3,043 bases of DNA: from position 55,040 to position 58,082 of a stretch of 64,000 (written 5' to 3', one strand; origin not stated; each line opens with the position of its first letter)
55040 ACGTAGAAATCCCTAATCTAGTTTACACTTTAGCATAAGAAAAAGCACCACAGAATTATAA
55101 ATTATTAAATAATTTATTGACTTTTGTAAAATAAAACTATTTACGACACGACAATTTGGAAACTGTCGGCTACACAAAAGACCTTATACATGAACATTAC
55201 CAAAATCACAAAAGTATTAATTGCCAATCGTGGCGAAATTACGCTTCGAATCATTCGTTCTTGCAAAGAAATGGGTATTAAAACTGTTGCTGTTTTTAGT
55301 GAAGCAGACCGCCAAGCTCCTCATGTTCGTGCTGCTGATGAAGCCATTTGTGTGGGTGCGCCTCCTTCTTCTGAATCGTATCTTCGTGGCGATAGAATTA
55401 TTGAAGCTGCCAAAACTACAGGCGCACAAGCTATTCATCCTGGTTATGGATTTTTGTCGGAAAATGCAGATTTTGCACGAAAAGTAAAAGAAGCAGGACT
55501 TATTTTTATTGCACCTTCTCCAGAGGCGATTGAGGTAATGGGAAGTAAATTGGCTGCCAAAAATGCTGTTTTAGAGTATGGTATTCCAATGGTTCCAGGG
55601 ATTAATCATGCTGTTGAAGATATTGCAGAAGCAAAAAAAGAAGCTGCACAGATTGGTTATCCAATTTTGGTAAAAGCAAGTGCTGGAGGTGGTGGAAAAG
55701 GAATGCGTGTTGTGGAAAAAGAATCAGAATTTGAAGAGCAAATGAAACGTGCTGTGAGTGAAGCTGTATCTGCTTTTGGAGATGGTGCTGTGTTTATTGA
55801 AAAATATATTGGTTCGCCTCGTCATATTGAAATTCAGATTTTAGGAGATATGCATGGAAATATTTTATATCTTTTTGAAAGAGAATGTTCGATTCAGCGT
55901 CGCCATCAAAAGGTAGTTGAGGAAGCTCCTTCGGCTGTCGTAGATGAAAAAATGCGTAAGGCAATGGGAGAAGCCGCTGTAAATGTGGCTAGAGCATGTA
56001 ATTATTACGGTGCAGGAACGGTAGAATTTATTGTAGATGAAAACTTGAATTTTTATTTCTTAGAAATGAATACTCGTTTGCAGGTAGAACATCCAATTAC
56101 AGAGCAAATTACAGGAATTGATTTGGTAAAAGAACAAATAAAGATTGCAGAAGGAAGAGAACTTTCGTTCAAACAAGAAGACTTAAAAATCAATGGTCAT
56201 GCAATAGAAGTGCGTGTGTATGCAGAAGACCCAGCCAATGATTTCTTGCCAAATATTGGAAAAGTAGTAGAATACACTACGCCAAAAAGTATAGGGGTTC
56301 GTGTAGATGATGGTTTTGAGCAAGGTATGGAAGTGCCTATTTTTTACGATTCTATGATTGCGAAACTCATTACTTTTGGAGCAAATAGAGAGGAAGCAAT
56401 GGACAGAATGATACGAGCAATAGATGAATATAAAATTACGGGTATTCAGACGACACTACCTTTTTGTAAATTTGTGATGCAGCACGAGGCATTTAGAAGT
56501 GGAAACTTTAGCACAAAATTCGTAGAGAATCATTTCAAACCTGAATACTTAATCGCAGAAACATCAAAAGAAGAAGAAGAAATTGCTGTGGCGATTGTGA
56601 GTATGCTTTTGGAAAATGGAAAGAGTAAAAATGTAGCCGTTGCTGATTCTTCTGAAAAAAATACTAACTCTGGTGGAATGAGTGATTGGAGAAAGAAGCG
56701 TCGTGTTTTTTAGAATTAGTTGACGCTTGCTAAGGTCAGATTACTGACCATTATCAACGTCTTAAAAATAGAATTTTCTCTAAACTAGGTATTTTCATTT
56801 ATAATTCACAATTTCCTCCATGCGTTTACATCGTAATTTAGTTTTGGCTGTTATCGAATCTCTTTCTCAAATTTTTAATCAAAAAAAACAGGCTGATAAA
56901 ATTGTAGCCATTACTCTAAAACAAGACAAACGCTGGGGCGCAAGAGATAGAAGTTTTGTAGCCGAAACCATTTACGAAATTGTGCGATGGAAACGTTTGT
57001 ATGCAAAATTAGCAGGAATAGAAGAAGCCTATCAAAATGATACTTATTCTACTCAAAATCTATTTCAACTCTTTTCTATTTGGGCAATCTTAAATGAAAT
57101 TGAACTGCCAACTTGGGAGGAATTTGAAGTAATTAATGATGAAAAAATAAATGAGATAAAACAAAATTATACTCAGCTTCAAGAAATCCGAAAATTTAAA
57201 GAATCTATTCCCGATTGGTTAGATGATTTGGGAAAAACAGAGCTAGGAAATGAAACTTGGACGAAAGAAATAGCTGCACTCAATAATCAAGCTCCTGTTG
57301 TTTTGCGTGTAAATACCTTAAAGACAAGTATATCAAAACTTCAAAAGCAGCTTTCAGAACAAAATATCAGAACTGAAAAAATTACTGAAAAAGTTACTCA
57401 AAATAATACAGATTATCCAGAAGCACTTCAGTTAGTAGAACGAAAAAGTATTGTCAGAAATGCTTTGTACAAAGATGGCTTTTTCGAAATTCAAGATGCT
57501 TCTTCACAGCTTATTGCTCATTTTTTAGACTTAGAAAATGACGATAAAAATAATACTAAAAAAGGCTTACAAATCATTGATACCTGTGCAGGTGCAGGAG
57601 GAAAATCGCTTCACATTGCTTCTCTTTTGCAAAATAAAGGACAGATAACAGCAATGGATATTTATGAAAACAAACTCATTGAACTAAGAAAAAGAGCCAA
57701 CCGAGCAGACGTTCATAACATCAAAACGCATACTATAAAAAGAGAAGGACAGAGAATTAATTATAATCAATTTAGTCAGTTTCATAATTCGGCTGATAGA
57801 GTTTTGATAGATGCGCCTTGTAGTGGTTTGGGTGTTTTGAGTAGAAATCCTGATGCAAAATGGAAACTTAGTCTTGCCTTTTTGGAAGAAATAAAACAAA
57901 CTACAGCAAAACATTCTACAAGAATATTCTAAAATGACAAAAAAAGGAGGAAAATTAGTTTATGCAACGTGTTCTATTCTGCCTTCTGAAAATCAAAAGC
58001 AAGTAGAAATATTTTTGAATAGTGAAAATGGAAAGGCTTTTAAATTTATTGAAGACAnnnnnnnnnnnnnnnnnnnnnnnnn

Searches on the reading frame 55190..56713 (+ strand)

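Call 86: search_protein_families(library=pfam, max_evalue=0.00001, proteins=[window:55190-56713:+])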
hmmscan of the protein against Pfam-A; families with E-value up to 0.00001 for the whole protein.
window:55190-56713:+ (507 aa): 5 families
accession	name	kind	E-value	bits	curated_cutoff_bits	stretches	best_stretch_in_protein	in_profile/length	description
PF02786.22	CPSase_L_D2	-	1.5e-79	266.8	19.8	1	121-326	3-209/211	Carbamoyl-phosphate synthase L chain, ATP binding domain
PF00289.28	Biotin_carb_N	-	1.7e-49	167.3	25.5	1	6-114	2-110/110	Biotin carboxylase, N-terminal domain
PF02785.25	Biotin_carb_C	-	8.3e-40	135.7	32.4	1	340-446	1-107/108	Biotin carboxylase C-terminal domain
PF07478.18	Dala_Dala_lig_C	-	8.2e-14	52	24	1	131-295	6-174/204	D-ala D-ala ligase C-terminus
PF02222.28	ATP-grasp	-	1.8e-10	41.2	27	1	141-285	15-152/179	ATP-grasp domain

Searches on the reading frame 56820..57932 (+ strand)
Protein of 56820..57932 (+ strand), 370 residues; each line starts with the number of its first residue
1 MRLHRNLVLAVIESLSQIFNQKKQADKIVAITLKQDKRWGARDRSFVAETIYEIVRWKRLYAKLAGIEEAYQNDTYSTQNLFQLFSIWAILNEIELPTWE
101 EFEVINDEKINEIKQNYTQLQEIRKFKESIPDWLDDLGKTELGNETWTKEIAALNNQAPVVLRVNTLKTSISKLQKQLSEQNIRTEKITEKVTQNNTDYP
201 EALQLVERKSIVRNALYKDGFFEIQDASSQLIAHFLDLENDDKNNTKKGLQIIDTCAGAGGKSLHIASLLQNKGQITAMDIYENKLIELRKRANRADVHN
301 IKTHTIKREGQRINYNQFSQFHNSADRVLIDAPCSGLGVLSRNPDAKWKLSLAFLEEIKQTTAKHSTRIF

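Call 86: search_protein_families(library=pfam, max_evalue=0.00001, proteins=[window:56820-57932:+])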
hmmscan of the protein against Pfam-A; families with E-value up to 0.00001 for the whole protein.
window:56820-57932:+ (370 aa): 2 families
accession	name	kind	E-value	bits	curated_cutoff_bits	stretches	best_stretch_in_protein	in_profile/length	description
PF01189.24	Methyltr_RsmB-F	-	1.3e-21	77.6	27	1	248-351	8-106/199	16S rRNA methyltransferase RsmB/F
PF22458.1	RsmF-B_ferredox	-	3.1e-10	40.5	27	1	131-188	2-58/74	Methyltr_RsmF/B-like, ferredoxin-like domain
